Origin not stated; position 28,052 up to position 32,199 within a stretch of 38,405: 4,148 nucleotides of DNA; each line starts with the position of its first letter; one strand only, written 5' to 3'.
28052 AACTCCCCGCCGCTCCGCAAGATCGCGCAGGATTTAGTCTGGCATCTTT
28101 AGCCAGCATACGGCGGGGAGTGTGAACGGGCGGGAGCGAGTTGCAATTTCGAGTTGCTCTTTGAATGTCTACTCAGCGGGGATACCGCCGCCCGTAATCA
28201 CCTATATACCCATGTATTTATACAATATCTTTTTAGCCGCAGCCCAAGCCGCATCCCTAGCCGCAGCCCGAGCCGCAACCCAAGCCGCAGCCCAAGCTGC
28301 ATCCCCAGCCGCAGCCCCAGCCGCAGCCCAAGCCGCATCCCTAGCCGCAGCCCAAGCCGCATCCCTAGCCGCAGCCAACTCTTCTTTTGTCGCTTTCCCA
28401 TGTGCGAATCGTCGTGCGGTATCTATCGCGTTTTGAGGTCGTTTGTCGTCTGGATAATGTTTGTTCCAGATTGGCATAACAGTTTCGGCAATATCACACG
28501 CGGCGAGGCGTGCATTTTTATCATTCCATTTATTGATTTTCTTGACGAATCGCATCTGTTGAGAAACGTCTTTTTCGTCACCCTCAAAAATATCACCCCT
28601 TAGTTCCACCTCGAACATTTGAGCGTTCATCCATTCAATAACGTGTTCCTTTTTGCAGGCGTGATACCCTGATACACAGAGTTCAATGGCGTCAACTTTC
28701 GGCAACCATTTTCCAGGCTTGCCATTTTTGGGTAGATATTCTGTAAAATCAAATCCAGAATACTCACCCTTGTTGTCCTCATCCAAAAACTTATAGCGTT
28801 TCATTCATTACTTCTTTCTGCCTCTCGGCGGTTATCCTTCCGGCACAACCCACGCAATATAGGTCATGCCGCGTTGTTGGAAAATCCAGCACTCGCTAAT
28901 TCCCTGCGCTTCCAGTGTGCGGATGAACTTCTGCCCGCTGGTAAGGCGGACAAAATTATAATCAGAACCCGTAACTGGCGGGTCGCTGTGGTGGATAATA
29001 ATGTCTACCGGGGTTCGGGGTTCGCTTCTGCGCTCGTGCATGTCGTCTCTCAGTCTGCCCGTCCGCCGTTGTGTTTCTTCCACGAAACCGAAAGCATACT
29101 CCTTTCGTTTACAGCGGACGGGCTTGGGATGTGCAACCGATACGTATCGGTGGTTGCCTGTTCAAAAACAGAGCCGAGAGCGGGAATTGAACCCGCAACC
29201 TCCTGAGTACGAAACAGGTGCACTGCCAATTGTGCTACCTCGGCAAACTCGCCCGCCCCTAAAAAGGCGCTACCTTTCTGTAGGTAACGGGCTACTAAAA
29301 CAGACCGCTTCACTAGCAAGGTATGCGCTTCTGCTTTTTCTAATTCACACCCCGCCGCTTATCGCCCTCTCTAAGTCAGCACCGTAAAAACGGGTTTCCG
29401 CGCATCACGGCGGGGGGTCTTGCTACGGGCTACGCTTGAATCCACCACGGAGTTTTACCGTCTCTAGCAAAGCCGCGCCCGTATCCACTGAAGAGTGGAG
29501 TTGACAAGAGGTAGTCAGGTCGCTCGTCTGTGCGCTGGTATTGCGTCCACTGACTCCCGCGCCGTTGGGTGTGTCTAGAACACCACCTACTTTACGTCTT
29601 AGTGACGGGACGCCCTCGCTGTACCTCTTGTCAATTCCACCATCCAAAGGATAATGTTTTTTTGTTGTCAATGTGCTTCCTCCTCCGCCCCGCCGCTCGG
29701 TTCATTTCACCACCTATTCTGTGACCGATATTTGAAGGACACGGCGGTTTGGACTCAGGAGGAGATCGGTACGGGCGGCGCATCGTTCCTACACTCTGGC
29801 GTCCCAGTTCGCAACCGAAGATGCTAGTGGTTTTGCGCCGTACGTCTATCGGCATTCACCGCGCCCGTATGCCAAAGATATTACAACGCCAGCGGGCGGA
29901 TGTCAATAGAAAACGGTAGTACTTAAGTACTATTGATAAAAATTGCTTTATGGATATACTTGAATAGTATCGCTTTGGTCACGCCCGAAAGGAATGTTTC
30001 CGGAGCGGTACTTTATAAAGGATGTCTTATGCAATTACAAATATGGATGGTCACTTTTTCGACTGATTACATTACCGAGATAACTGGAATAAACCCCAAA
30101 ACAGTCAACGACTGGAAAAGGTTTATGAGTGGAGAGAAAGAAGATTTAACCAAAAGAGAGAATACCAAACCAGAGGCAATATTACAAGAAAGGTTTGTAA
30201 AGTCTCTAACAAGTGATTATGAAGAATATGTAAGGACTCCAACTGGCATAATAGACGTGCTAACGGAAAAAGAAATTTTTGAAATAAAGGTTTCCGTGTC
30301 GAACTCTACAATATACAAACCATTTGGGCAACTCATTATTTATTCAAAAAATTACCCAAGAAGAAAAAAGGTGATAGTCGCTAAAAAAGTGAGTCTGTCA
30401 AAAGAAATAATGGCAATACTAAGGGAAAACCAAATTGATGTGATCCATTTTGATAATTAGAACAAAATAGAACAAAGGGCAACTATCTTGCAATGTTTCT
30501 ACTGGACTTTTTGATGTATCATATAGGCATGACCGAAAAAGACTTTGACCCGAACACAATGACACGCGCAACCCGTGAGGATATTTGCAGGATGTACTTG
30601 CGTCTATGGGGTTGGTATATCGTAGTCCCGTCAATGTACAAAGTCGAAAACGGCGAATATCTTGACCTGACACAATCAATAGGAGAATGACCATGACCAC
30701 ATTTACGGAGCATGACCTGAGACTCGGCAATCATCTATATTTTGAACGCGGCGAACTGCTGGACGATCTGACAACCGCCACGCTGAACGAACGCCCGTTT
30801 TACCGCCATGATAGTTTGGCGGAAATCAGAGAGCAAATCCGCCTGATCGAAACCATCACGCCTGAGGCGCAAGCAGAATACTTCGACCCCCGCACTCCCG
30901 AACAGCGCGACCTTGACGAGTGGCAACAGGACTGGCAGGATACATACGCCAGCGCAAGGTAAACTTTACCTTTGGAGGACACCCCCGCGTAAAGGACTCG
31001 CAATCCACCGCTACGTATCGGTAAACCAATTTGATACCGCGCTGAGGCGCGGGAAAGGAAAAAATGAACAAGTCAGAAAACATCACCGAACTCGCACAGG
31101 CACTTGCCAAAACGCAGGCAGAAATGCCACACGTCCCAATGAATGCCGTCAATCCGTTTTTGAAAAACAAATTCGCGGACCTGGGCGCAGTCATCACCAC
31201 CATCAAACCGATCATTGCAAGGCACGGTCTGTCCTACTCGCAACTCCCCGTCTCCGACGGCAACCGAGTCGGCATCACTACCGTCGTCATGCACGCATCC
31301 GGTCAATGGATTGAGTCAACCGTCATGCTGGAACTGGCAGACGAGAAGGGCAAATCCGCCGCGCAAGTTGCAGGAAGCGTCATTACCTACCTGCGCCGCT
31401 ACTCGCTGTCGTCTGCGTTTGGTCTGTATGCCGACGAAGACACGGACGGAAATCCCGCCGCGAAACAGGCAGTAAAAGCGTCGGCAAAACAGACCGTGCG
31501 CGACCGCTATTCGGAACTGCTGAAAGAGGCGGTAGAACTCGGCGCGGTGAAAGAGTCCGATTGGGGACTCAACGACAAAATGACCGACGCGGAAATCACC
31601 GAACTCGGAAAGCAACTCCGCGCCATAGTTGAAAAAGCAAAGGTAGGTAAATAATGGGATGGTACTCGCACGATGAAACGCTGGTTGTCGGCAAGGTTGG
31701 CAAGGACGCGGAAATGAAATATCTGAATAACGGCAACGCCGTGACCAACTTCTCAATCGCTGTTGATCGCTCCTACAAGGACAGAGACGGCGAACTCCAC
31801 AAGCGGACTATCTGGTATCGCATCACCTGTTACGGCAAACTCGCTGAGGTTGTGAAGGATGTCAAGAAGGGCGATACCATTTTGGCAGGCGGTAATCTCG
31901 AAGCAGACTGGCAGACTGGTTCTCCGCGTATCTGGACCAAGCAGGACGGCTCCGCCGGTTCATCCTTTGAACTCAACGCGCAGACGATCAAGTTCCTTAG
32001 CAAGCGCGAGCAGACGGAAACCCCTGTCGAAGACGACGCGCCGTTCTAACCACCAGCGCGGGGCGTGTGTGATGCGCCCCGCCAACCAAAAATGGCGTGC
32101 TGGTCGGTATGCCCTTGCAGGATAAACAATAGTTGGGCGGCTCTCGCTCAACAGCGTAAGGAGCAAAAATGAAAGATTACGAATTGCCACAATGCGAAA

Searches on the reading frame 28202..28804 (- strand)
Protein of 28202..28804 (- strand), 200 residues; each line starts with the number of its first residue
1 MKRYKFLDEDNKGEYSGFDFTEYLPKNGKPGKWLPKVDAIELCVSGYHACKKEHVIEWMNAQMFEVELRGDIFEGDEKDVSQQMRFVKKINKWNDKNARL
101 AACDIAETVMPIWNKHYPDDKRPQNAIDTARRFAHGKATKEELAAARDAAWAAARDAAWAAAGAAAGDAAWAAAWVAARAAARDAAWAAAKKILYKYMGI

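Call 9: search_protein_families(library=pfam, proteins=[window:28202-28804:-], max_evalue=0.01)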
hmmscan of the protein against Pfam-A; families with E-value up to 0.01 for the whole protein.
window:28202-28804:- (200 aa): 3 families
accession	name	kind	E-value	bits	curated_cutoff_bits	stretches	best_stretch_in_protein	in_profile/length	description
PF21805.3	Imm5_like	-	9.3e-09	35.7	25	1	102-197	15-110/129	Imm-5 like putative immunity protein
PF14423.12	Imm5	-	1.3e-07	32.4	25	1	96-178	36-118/186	Immunity protein Imm5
PF24703.2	DUF7666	-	0.00012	22.9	27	1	1-93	1-90/95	Domain of unknown function (DUF7666)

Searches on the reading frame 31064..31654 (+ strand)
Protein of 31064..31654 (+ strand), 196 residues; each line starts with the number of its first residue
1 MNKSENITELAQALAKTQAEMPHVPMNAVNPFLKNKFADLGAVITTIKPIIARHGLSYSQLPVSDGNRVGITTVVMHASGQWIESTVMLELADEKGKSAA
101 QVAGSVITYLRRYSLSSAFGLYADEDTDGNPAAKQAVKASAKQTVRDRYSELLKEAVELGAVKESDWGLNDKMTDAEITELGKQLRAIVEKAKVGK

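Call 9: search_protein_families(library=pfam, proteins=[window:31064-31654:+], max_evalue=0.01)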
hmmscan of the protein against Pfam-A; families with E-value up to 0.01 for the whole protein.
window:31064-31654:+ (196 aa): 1 family
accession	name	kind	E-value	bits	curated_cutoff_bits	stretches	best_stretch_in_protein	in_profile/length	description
PF04404.17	ERF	-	6.3e-31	107.9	25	1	11-144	2-141/153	ERF superfamily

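Call 57: find_related_loci(query=window:31064-31654:+, collection=viral_contigs, flank=10000)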
Query window:31064-31654:+ (196 aa) in viral_contigs; peptide patterns used: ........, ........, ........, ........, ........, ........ (x = any residue, [..] = any of these).
34 stretches matched a pattern; 21 encode a relative of the query (tblastn E <= 1e-3); 21 distinct loci.
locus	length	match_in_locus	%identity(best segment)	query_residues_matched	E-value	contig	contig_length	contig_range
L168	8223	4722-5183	44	1-139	2e-35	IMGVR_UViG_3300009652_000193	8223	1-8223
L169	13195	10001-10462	44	1-139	2e-35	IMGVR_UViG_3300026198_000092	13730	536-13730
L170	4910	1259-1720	44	1-139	2e-35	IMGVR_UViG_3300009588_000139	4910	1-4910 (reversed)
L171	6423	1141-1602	44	1-139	2e-35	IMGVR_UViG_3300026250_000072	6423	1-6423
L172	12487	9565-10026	44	1-139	2e-35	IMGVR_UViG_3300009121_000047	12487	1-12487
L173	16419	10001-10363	44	24-145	1e-30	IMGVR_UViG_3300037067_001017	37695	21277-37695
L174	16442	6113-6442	45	4-116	3e-27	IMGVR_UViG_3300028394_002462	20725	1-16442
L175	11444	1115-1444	45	4-116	3e-27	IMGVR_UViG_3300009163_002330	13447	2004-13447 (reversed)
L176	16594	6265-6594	45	4-116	3e-27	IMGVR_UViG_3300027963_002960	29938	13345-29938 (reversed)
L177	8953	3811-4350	34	1-185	2e-26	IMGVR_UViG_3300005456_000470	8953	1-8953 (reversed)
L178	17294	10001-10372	40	1-126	2e-26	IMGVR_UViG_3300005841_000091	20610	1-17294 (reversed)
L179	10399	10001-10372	42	1-129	2e-26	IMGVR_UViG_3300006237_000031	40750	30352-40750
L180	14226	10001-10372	42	1-129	4e-26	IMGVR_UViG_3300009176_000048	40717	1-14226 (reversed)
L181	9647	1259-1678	42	3-147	2e-23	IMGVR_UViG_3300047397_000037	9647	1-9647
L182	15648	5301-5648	38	3-121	2e-22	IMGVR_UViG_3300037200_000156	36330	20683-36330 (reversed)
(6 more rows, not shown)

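Call 66: find_encoding_contigs(protein=window:31064-31654:+, flank=8000, max_places=10)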
Protein window:31064-31654:+ (196 aa): no gene with exactly this product is on record in the collection.

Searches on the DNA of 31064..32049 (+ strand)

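Call 58: search_with_rna_model(model_id=R1, sources=[L165, L166, L167, L168, L169, L170, L171, L172, L173, L174, L175, L176, L177, L178, L179, L180, L181, L182, L183, L184, L185, L186, L187, L188, L031, L005, L003, L019, L036, L026, L035, L018], max_evalue=0.01)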
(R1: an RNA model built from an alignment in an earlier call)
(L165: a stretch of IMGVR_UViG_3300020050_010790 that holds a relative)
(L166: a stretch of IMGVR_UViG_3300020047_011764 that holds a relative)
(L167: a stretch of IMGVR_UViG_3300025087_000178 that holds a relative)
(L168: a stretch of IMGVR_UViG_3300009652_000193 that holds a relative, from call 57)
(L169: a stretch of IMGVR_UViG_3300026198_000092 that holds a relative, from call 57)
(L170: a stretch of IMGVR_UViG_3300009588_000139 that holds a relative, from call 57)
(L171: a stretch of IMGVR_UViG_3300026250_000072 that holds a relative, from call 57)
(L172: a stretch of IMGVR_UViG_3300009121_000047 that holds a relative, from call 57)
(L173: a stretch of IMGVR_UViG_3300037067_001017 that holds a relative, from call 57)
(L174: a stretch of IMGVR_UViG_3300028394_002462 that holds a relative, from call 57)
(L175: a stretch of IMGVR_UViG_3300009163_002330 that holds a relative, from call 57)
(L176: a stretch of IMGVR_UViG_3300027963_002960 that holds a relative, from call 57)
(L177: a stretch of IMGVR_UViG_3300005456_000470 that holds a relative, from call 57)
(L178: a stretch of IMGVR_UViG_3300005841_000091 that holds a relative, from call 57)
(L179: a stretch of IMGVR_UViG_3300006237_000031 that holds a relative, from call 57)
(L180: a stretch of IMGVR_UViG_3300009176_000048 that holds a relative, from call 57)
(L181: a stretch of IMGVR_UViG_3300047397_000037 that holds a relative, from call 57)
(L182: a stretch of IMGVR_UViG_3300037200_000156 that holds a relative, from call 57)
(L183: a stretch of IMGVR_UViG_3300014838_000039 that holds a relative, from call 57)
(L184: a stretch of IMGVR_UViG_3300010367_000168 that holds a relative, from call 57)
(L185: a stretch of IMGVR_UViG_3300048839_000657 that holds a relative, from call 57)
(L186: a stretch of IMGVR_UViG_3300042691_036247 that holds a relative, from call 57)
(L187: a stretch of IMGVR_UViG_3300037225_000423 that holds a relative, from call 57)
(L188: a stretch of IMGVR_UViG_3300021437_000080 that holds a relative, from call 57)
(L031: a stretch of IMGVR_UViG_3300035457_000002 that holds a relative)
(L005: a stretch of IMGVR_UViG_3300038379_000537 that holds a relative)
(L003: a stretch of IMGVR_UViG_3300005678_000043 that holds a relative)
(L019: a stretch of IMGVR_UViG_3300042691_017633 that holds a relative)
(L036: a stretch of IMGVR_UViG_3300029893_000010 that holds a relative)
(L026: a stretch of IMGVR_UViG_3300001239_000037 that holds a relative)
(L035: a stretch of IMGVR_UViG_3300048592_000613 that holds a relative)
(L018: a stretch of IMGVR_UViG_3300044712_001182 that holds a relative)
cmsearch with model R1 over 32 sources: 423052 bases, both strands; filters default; matches with E-value up to 0.01: 60.
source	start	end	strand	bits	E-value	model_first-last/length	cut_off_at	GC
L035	7533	7668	+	118.1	6.3e-30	1-135/135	no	0.62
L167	11414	11548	+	114.6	5.8e-29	1-135/135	no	0.59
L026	11119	11253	-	110.1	9.7e-28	1-135/135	no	0.57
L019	4702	4836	-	97.9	2.2e-24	1-135/135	no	0.51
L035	8151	8286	+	97.2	3.5e-24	1-135/135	no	0.6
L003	5110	5243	-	96.2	6.4e-24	1-135/135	no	0.54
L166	13420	13551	+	88.5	8.6e-22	1-135/135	no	0.58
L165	12527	12662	+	88.2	9.9e-22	1-135/135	no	0.57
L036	1766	1900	-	88.1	1.1e-21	1-135/135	no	0.58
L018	8089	8222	+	87.8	1.3e-21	1-135/135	no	0.61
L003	4369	4502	-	84.3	1.2e-20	1-135/135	no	0.52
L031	2590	2693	+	78.7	4.1e-19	1-135/135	no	0.58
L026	10784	10917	-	78.7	4.2e-19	1-135/135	no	0.53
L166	11821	11936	+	76.6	1.6e-18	1-135/135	no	0.51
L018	8437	8549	+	74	8e-18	1-135/135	no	0.58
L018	6668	6805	+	71.8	3.2e-17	1-135/135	no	0.54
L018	7421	7533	+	71.3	4.4e-17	1-135/135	no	0.61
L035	9081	9196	+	69.1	1.8e-16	1-135/135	no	0.59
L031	5226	5341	+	67.6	4.6e-16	1-135/135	no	0.54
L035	8539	8634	+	67.5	5.1e-16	1-135/135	no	0.6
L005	5939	6069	+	66.6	8.5e-16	1-135/135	no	0.57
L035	9751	9864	+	66.3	1.1e-15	1-135/135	no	0.64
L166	12737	12872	+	65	2.5e-15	1-135/135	no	0.57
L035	7805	7936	+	64.9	2.6e-15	1-135/135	no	0.54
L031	6890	7018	+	64.5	3.2e-15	1-135/135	no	0.6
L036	1113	1235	-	64.1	4.3e-15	1-135/135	no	0.5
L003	5668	5783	-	63.9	4.8e-15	1-135/135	no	0.56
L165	12192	12313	+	62.4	1.2e-14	1-135/135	no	0.52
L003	4038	4165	-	62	1.6e-14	1-135/135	no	0.48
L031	2259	2390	+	61.5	2.2e-14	1-135/135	no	0.56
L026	10451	10548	-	61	3e-14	1-135/135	no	0.5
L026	11792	11923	-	60.2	5.1e-14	1-135/135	no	0.61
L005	6291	6406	+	59.4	8.6e-14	1-135/135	no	0.52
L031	4471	4599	+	59.1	1e-13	1-135/135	no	0.59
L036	2034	2152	-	58.4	1.6e-13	1-135/135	no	0.56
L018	9030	9146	+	56.9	4.2e-13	1-135/135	no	0.5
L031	1885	1984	+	56.8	4.3e-13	1-135/135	no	0.53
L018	6949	7076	+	56.6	4.9e-13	1-135/135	no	0.59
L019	5635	5763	-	56.1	6.9e-13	1-135/135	no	0.57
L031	6588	6685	+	53.8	2.9e-12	1-135/135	no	0.54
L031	3937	4001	+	53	4.8e-12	1-135/135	no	0.63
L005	7357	7451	+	52.4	7e-12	1-135/135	no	0.57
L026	12121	12216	-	52.2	7.9e-12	1-135/135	no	0.57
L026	2292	2431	-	51.2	1.5e-11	1-135/135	no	0.52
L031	3085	3184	+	50.8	2e-11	1-135/135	no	0.51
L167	12794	12891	+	49.7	3.9e-11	1-135/135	no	0.57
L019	3130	3247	-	47.6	1.4e-10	1-135/135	no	0.56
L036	2715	2846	-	46.4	3.1e-10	1-135/135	no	0.58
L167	11845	11947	+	45.2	6.7e-10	1-135/135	no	0.58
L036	632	772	-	44.4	1.1e-09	1-135/135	no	0.51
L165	11930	12061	+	44.3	1.2e-09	1-135/135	no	0.59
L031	5478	5607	+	42.9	2.9e-09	1-135/135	no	0.55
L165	11209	11340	+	42.9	2.9e-09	1-135/135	no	0.61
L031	4138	4268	+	41.9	5.4e-09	1-135/135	no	0.53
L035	10442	10520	+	40.4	1.4e-08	1-135/135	no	0.61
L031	6199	6332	+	29.8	1.1e-05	1-135/135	no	0.52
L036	384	496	-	28.5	2.5e-05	1-135/135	no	0.56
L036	1442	1540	-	27.2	5.8e-05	1-135/135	no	0.57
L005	6964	7059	+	26.5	9e-05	1-135/135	no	0.61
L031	5783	6012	+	21.5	0.0022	1-135/135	no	0.56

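Call 69: search_with_rna_model(model_id=R1, sources=[L190, L191, L192, L193, L194, L195, L196, L197, L198, L199, L200, L201, L202, L203, L204, L205, L206, L207, L208, L209, L210, L211, L212, L213, L214, L215, L216, L217, L218, L219, L220, L221, L222, L223, L224, L225, L226, L227, L228, L229, L230, L231, L232, L233, L234, L235, L236, L237, L238, L239, L240, L241, L242, L243, L244, L245, L246, L247, L248, L249, L250, L251, L252, L253, L254, L255, L256, L257, L258, L259, L260, L261, L262, L263, L264, L265, L266, L267, L268, L269], max_evalue=0.001)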
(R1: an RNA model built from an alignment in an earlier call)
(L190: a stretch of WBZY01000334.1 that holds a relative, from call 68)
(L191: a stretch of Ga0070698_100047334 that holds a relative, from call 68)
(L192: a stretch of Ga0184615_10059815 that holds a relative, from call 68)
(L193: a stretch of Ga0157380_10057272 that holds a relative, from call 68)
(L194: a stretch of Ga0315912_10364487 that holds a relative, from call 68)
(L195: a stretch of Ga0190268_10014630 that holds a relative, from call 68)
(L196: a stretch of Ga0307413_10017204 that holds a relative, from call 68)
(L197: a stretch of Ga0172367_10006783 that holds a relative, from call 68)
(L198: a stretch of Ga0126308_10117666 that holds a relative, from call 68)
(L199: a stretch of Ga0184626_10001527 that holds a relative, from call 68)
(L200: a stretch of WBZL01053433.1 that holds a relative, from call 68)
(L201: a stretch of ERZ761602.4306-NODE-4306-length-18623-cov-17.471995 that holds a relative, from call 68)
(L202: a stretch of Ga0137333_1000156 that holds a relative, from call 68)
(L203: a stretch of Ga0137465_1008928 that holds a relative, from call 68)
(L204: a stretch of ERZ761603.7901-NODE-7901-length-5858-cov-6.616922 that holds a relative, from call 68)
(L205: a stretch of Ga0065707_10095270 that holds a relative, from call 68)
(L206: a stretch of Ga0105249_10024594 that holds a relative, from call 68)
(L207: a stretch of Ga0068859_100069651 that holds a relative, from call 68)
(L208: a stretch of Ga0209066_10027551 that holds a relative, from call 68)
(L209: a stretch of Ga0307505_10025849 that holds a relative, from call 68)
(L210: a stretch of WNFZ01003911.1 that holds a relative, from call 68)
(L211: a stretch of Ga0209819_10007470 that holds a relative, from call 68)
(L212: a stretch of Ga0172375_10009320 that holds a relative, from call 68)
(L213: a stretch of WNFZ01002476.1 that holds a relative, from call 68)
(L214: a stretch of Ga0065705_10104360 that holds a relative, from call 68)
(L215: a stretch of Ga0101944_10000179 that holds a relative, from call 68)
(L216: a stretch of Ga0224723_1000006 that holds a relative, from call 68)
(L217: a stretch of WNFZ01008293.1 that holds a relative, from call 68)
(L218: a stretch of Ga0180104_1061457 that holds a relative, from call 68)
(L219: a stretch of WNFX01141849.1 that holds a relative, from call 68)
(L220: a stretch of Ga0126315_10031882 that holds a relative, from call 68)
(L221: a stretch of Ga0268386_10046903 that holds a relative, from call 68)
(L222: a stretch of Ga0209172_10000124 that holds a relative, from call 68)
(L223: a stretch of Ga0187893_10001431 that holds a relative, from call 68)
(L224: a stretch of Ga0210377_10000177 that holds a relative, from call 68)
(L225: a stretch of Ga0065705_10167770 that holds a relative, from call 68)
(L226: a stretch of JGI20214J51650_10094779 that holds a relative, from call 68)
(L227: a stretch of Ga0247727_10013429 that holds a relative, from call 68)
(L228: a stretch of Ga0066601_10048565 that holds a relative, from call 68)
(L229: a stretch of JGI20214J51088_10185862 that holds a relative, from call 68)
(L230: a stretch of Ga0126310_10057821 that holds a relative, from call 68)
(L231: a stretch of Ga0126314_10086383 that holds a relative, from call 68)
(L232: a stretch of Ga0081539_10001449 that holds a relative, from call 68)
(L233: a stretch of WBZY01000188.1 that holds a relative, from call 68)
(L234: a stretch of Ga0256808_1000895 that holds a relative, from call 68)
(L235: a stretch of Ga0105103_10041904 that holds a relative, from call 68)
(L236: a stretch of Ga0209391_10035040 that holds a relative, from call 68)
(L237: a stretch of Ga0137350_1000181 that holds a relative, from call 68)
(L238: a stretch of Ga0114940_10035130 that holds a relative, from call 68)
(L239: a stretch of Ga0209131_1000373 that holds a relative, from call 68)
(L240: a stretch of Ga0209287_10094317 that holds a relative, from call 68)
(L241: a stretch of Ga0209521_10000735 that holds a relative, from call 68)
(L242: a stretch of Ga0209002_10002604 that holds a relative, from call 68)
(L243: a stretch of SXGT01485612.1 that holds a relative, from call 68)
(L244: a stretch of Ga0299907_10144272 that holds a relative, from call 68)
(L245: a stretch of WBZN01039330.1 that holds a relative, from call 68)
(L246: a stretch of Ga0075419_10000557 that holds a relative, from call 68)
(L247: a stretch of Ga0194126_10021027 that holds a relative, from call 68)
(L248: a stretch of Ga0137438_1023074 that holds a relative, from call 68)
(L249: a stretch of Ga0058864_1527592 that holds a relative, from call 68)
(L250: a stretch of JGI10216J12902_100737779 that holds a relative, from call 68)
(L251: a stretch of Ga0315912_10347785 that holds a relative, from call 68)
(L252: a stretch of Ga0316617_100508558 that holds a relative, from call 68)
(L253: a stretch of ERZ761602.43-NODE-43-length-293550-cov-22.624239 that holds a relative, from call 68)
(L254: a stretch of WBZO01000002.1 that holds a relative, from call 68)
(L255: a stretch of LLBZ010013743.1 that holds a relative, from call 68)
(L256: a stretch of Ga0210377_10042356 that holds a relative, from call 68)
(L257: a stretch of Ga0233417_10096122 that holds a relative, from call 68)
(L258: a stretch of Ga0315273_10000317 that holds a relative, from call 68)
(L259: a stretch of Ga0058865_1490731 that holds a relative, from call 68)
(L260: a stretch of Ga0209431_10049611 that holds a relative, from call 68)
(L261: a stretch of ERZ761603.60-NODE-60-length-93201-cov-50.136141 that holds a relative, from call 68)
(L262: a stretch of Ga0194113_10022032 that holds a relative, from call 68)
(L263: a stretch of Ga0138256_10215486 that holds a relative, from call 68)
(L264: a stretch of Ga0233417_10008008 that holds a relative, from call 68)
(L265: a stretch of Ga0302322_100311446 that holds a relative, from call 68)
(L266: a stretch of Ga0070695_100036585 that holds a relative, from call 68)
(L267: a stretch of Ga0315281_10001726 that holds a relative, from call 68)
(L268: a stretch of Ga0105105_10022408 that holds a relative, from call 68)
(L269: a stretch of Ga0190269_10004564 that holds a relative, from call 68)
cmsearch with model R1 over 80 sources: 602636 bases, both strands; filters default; matches with E-value up to 0.001: 1.
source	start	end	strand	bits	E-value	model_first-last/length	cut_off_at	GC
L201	38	197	-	57.7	3.5e-13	1-135/135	no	0.52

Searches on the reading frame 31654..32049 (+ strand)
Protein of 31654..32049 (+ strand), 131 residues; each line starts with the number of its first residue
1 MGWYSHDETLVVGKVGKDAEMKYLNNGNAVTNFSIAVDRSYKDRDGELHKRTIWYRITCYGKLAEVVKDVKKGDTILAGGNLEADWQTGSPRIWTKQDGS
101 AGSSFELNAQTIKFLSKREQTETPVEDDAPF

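Call 9: search_protein_families(library=pfam, proteins=[window:31654-32049:+], max_evalue=0.01)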
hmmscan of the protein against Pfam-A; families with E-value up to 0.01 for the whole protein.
window:31654-32049:+ (131 aa): 1 family
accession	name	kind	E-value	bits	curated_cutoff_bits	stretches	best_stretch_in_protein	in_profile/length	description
PF00436.31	SSB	-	5.8e-22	78.2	26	1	9-115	4-104/104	Single-strand binding protein family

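Call 64: find_encoding_contigs(protein=window:31654-32049:+, flank=6000, max_places=10)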
Protein window:31654-32049:+ (131 aa): no gene with exactly this product is on record in the collection.

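Call 68: find_related_loci(query=window:31654-32049:+, collection=metagenome_contigs, flank=10000)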
Query window:31654-32049:+ (131 aa) in metagenome_contigs; peptide patterns used: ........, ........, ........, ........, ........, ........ (x = any residue, [..] = any of these).
405 stretches matched a pattern; 186 encode a relative of the query (tblastn E <= 1e-3); the best 80 are kept; 80 distinct loci.
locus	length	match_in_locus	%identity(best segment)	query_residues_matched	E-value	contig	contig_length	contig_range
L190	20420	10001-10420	49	5-131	2e-40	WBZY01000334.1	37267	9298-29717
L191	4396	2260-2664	53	10-131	4e-40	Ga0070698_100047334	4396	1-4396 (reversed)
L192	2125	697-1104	51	10-131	2e-40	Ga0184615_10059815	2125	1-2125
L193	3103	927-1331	53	10-131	4e-40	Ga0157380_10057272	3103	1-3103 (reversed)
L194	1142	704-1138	49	2-131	5e-42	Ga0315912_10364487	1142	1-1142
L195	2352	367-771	53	10-131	5e-40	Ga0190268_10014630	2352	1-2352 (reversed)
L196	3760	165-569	53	10-131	6e-40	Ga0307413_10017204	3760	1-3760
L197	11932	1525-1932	51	10-131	7e-40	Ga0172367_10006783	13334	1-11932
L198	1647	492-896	53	10-131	1e-40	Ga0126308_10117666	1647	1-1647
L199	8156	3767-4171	53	10-131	5e-40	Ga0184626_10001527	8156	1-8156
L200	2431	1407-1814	51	10-131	6e-40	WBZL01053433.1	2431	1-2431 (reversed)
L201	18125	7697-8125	49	4-131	6e-40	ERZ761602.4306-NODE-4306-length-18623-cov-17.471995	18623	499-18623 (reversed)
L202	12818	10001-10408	52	10-131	7e-40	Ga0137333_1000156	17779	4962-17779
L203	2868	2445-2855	52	10-131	6e-40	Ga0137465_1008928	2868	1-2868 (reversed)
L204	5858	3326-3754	49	4-131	6e-40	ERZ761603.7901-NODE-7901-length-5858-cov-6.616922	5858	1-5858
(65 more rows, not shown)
